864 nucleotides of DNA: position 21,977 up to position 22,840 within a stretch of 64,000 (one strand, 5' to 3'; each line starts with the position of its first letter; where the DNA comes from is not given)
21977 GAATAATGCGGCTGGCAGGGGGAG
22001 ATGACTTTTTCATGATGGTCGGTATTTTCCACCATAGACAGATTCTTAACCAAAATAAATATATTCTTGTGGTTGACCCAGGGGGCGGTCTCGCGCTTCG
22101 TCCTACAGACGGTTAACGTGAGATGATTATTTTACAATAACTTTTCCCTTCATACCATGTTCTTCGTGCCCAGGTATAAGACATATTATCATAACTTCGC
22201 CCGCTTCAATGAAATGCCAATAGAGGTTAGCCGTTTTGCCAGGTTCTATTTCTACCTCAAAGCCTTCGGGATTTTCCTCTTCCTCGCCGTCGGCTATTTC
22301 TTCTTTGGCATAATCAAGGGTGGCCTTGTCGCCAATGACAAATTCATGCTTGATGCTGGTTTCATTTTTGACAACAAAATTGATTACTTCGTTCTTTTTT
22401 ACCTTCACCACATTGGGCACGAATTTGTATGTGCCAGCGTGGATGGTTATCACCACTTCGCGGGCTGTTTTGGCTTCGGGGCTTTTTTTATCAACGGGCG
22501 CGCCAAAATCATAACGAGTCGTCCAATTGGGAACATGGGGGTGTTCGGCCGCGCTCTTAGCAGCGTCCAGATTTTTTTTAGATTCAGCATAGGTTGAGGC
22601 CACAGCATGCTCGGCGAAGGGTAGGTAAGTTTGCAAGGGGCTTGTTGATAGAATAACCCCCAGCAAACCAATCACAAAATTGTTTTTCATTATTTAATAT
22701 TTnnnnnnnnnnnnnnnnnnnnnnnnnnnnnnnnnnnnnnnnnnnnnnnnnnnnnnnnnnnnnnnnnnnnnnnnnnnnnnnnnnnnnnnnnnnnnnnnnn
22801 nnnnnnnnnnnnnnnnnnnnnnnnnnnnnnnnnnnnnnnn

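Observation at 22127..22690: Type-1 copper cupredoxin gene embedded inside a ferric-iron ABC transporter operon (fbpA-cupredoxin-fbpB-fbpC)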

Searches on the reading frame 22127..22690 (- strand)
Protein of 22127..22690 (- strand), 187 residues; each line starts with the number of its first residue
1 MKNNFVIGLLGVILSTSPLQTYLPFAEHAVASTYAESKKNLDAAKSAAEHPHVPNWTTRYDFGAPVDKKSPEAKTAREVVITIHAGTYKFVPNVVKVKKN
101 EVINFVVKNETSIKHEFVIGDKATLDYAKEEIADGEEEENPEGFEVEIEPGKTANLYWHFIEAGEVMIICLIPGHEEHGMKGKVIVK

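Call 3: search_protein_families(library=pfam, proteins=[window:22127-22690:-], max_evalue=0.01)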
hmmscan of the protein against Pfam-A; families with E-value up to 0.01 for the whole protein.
window:22127-22690:- (187 aa): 4 families
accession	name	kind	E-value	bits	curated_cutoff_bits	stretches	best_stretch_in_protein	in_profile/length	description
PF13473.12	Cupredoxin_1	-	1.4e-07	31.9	27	1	71-186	15-104/104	Cupredoxin-like domain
PF00127.26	Copper-bind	-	2.1e-07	31.7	21.2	1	78-187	2-99/99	Copper binding proteins, plastocyanin/azurin family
PF06525.17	SoxE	-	4.7e-05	23.4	21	1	103-186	49-138/149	Sulfocyanin (SoxE) domain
PF07731.20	Cu-oxidase_2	-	0.00027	21.1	20.4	1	87-187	27-134/137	Multicopper oxidase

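Call 4: search_protein_families(library=ncbifam, proteins=[window:22127-22690:-], max_evalue=0.01)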
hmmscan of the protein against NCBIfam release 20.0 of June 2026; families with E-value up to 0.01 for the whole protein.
window:22127-22690:- (187 aa): 5 families
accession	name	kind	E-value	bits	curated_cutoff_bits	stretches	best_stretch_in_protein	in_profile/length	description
NF051440.1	CuResCopIPSEAE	equivalog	9.5e-20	71.1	280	2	145-186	137-178/180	copper-resistant cuproprotein CopI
NF047895.1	CuResCopI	equivalog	8.7e-19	67.9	200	1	25-184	18-174/176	copper-resistant cuproprotein CopI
TIGR03095.1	rusti_cyanin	equivalog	6.9e-08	32.8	146.7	1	95-187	54-148/148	rusticyanin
TIGR02656.1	cyanin_plasto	equivalog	0.00024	21.4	87.85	1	81-187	5-99/99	plastocyanin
TIGR03094.1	sulfo_cyanin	equivalog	0.00075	19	168.4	1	146-186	143-184/195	sulfocyanin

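Call 5: find_homologous_proteins(query=window:22127-22690:-, max_evalue=0.001)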
Query window:22127-22690:- (187 aa): 4 proteins with E <= 0.001 among 134 candidates.
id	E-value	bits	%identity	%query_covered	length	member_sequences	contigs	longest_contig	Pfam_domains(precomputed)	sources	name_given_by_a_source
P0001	1.4e-119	414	100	100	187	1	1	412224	PF00127.27,PF13473.13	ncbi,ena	-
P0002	3.7e-106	371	86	100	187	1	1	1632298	PF06525.18,PF00127.27,PF13473.13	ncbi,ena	-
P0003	8.0e-53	197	51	97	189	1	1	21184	PF07731.21,PF00127.27,PF13473.13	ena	-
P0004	3.2e-50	188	62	74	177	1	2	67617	PF07731.21,PF00127.27,PF13473.13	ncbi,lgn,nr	ncbi:MAG: cupredoxin domain-containing protein [Hydrotalea sp.]|nr:cupredoxin domain-containing prot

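Call 6: search_solved_structures(query=window:22127-22690:-, max_evalue=1, show_alignments=3)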
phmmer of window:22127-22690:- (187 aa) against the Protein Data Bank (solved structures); distinct sequences matched with E-value up to 1: 13.
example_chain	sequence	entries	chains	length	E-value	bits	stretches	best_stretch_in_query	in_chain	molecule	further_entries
4hcf_A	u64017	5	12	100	0.0034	20.5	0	78-119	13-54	Cupredoxin 1 | Cytochrome B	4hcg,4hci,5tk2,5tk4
2cak_A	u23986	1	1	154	0.0087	19.1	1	147-187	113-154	RUSTICYANIN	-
1gy1_A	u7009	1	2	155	0.011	18.9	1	143-187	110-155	RUSTICYANIN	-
1a8z_A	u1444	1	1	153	0.014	18.4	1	154-187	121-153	RUSTICYANIN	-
1gy2_A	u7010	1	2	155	0.034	17.2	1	149-187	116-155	RUSTICYANIN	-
1a3z_A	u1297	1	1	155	0.039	17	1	154-187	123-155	RUSTICYANIN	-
1rcy_A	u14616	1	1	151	0.039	17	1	154-187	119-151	RUSTICYANIN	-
1cur_A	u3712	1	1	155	0.042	16.9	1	154-187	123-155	CU(I) RUSTICYANIN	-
1e30_A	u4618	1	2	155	0.064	16.3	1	149-187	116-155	RUSTICYANIN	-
2plt_A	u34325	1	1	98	0.076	16.1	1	83-186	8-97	PLASTOCYANIN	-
7zqe_M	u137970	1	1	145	0.16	15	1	80-185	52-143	Plastocyanin, chloroplastic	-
1ov8_A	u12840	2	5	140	0.23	14.5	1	90-186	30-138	Auracyanin B | PROTEIN (AURACYANIN)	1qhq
6pty_A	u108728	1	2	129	0.68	13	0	139-187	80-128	Cytochrome c oxidase subunit 2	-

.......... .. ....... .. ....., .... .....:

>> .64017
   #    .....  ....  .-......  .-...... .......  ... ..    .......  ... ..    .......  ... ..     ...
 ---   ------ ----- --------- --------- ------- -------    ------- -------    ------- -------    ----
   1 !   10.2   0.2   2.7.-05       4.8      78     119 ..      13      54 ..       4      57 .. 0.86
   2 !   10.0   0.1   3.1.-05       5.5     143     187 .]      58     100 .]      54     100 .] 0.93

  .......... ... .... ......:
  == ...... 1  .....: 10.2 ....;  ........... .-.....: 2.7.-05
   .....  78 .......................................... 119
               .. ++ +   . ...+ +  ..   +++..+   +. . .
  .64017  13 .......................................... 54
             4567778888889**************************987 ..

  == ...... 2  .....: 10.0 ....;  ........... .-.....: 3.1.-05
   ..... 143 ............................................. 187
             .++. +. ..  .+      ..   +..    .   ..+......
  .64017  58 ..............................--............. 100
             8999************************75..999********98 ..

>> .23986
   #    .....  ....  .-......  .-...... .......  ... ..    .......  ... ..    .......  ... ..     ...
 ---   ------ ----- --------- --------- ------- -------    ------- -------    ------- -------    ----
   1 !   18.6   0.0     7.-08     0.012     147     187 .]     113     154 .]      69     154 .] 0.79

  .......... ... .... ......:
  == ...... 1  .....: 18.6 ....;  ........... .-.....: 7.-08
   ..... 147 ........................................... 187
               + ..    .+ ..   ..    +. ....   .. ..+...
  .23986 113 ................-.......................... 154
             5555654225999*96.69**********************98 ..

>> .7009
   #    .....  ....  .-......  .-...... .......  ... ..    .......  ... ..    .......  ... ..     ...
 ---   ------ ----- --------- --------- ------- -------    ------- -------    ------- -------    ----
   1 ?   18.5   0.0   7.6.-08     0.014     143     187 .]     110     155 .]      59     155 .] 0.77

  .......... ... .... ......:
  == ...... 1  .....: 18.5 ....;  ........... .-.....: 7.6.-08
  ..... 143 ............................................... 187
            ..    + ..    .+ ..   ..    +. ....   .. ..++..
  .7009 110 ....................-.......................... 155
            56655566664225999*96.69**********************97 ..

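Call 9: find_encoding_contigs(protein=P0002, flank=8000, max_places=3)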
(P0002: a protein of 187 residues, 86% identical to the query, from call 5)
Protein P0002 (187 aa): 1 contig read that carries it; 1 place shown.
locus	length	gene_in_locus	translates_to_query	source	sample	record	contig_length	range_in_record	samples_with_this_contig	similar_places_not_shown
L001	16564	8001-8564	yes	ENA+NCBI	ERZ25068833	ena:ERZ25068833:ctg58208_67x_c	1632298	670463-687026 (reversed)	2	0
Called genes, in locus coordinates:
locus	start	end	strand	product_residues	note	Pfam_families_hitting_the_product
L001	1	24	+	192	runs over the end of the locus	PF02464:CinA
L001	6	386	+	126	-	PF04828:GFA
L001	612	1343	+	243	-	PF01138:RNase_PH, PF03725:RNase_PH_C (weak)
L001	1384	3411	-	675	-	PF00270:DEAD, PF04851:ResIII, PF22590:Cas3-like_C_2 (faint), PF00271:Helicase_C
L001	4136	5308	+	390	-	PF02684:LpxB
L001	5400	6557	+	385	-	PF01053:Cys_Met_Meta_PP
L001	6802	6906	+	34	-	-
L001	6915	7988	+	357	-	PF13531:SBP_bac_11, PF01547:SBP_bac_1, PF13416:SBP_bac_8, PF13343:SBP_bac_6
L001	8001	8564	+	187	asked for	PF13473:Cupredoxin_1 (weak), PF00127:Copper-bind, PF06525:SoxE (weak)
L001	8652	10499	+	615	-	PF00528:BPD_transp_1 (weak)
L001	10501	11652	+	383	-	PF00005:ABC_tran, PF13304:AAA_21 (faint)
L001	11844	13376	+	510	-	PF06253:MTTB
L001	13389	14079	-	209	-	PF22769:DCD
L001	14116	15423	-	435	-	PF03952:Enolase_N, PF00113:Enolase_C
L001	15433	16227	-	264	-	PF00793:DAHP_synth_1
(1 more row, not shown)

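Call 10: find_encoding_contigs(protein=P0003, flank=8000, max_places=3)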
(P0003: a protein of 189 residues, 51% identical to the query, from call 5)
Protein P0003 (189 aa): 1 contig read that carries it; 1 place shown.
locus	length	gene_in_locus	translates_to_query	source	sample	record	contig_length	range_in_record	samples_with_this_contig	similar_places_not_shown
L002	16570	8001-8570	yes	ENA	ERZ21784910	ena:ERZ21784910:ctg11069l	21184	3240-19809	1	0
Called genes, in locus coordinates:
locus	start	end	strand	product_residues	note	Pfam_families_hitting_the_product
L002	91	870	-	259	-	PF00977:His_biosynth, PF03060:NMO (faint)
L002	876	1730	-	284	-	PF00977:His_biosynth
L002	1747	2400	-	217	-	PF00117:GATase, PF07722:Peptidase_C26 (faint), PF01174:SNO (weak)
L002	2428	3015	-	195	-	PF00475:IGPD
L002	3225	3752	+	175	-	PF00227:Proteasome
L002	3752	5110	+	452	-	PF07728:AAA_5 (weak), PF00004:AAA (weak), PF07724:AAA_2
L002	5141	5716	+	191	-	PF01053:Cys_Met_Meta_PP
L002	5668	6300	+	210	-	PF01053:Cys_Met_Meta_PP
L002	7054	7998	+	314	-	PF01547:SBP_bac_1, PF13531:SBP_bac_11, PF13416:SBP_bac_8, PF13343:SBP_bac_6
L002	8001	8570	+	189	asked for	PF07731:Cu-oxidase_2 (faint), PF13473:Cupredoxin_1, PF00127:Copper-bind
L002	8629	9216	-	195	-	PF01179:Cu_amine_oxid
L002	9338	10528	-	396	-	PF02727:Cu_amine_oxidN2, PF21994:AGAO-like_N2 (weak), PF02728:Cu_amine_oxidN3, PF01179:Cu_amine_oxid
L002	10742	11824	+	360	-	PF01547:SBP_bac_1, PF13416:SBP_bac_8, PF13343:SBP_bac_6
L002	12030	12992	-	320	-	PF00561:Abhydrolase_1, PF12146:Hydrolase_4, PF12697:Abhydrolase_6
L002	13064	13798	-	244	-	PF00881:Nitroreductase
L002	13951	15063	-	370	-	PF05222:AlaDh_PNT_N, PF01262:AlaDh_PNT_C, PF07992:Pyr_redox_2 (faint), PF02826:2-Hacid_dh_C (weak), PF00070:Pyr_redox (weak), PF01488:Shikimate_DH (weak), PF03807:F420_oxidored (weak)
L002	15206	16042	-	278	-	-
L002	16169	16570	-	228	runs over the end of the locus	PF01966:HD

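Call 11: find_encoding_contigs(protein=P0004, flank=8000, max_places=3)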
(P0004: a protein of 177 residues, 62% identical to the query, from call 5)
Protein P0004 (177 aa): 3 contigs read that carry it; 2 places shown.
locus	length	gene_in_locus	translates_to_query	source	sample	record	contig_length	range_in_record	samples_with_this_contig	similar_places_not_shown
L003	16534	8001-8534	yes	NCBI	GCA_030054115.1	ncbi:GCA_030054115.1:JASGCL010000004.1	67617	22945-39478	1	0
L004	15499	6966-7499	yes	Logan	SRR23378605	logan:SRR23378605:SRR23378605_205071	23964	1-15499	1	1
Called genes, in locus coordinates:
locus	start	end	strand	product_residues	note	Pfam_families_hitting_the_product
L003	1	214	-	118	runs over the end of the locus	PF01503:PRA-PH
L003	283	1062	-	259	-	PF00977:His_biosynth, PF03060:NMO (faint)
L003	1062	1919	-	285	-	PF00977:His_biosynth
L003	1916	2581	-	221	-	PF00117:GATase, PF07722:Peptidase_C26 (faint)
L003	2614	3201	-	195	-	PF00475:IGPD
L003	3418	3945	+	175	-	PF00227:Proteasome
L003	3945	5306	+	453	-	PF13401:AAA_22 (faint), PF00004:AAA (weak), PF07728:AAA_5 (weak), PF13521:AAA_28 (weak), PF07724:AAA_2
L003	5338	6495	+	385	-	PF01053:Cys_Met_Meta_PP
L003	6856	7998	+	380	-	PF01547:SBP_bac_1, PF13531:SBP_bac_11, PF13416:SBP_bac_8, PF13343:SBP_bac_6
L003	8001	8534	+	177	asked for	PF07731:Cu-oxidase_2 (faint), PF13473:Cupredoxin_1, PF00127:Copper-bind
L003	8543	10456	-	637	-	PF02727:Cu_amine_oxidN2, PF02728:Cu_amine_oxidN3, PF01179:Cu_amine_oxid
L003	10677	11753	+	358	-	PF01547:SBP_bac_1, PF13416:SBP_bac_8, PF13343:SBP_bac_6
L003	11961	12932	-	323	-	PF00561:Abhydrolase_1, PF12146:Hydrolase_4, PF12697:Abhydrolase_6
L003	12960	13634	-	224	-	PF00881:Nitroreductase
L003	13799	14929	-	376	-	PF05222:AlaDh_PNT_N, PF01262:AlaDh_PNT_C, PF00070:Pyr_redox (weak), PF01488:Shikimate_DH (faint), PF02826:2-Hacid_dh_C (weak), PF03807:F420_oxidored (weak)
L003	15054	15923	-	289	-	-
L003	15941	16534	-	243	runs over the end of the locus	PF01966:HD (weak)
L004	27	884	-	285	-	PF00977:His_biosynth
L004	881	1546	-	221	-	PF00117:GATase, PF07722:Peptidase_C26 (faint)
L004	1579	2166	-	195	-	PF00475:IGPD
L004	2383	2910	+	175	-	PF00227:Proteasome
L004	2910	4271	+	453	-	PF13401:AAA_22 (faint), PF00004:AAA (weak), PF07728:AAA_5 (weak), PF13521:AAA_28 (weak), PF07724:AAA_2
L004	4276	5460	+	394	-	PF01053:Cys_Met_Meta_PP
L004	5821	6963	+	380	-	PF01547:SBP_bac_1, PF13531:SBP_bac_11, PF13416:SBP_bac_8, PF13343:SBP_bac_6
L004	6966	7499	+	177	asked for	PF07731:Cu-oxidase_2 (faint), PF13473:Cupredoxin_1, PF00127:Copper-bind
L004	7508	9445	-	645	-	-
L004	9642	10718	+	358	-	PF01547:SBP_bac_1, PF13416:SBP_bac_8, PF13343:SBP_bac_6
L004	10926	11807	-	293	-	PF12146:Hydrolase_4, PF00561:Abhydrolase_1, PF12697:Abhydrolase_6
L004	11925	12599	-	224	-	PF00881:Nitroreductase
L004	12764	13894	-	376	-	PF05222:AlaDh_PNT_N, PF01262:AlaDh_PNT_C, PF00070:Pyr_redox (weak), PF01488:Shikimate_DH (faint), PF02826:2-Hacid_dh_C (weak), PF03807:F420_oxidored (weak)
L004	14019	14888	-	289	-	-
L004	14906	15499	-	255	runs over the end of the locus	PF01966:HD (weak)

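Call 14: find_related_loci(query=A1, collection=genome_contigs, flank=8000)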
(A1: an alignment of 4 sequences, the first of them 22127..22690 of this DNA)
Query A1 (187 aa) in genome_contigs; peptide patterns used: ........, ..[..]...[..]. (x = any residue, [..] = any of these).
219 stretches matched a pattern; 2 encode a relative of the query (tblastn E <= 1e-3); 2 distinct loci.
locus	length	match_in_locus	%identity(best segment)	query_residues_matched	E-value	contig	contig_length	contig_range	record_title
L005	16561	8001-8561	86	1-187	6e-112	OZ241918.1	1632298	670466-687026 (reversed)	MAG: Alphaproteobacteria bacterium isolate c7ebe426-2153-4c85-b078-b4d09ac0942d genome assembly, chromosome: 1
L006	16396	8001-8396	28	78-184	1e-8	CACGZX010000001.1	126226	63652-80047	uncultured Pelagibacteraceae bacterium isolate AG-426-I13 genome assembly, contig: AG-426-I13_NODE_1, whole genome shotg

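Call 27: predict_structure(alignment_id=A1)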
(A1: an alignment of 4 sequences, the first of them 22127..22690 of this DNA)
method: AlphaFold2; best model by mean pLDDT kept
length: 187 residues; sequences in the alignment: 4
mean_pLDDT: 42.2   pTM: 0.38
mean pLDDT of the five models: 42.2, 41.2, 38.7, 33.9, 33.7
residues with pLDDT >= 90: 0; 70-90: 0; 50-70: 52; < 50: 135
segments of 3 or more residues with pLDDT < 50: 1-66, 86-88, 91-94, 112-147, 162-187
pLDDT, mean of each block of 10 residues (from residue 1): 37 40 38 41 37 27 42 65 55 51 63 40 28 30 45 58 41 31 26
secondary structure, 60 per line:
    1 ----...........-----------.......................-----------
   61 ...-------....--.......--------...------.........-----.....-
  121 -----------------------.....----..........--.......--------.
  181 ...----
elements in order: H5-15 H27-49 E61-63 H71-74 E77-83 E101-109 E115-119 E144-148 E153-162 E165-171 E180-183

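Call 28: search_protein_representatives(alignment_id=A1)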
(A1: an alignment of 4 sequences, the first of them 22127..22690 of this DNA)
Query: 4 sequences, 180 profile positions. Proteins with E-value up to 0.001 (for the whole library): 2354; up to 1e-10: 492; up to 1e-30: 5. The best 150 are listed.
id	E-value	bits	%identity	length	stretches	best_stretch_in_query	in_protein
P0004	9.5e-97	338.2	-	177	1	1-180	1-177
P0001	2.1e-94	330.6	-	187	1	1-180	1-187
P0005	7.6e-42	159.3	-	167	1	38-180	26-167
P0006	1.9e-33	132.0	-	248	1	38-176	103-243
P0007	1.4e-31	125.9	-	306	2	64-179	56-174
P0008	5.1e-26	107.8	-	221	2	79-179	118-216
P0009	7.2e-26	107.3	-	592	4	71-179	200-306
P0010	2.9e-21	92.3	-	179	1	37-179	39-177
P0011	1.9e-20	89.7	-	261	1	55-180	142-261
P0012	3.2e-20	88.9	-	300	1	69-179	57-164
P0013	3.5e-20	88.8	-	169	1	58-180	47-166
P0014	4.6e-20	88.4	-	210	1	62-179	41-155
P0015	5.5e-20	88.1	-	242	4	136-180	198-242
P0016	6.7e-20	87.8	-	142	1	63-179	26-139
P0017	8.4e-20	87.5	-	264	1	37-178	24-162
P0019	2.4e-19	86.0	-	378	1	59-180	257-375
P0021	6.0e-19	84.7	-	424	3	69-179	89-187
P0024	1.3e-18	83.6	-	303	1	69-180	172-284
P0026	2.8e-18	82.6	-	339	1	71-179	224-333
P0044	4.8e-17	78.6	-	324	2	60-179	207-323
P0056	1.3e-16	77.1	-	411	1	66-179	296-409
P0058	1.4e-16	77.0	-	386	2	61-179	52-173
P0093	1.7e-15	73.5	-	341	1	63-179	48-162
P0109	3.9e-15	72.3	-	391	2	73-179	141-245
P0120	8.4e-15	71.2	-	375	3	69-178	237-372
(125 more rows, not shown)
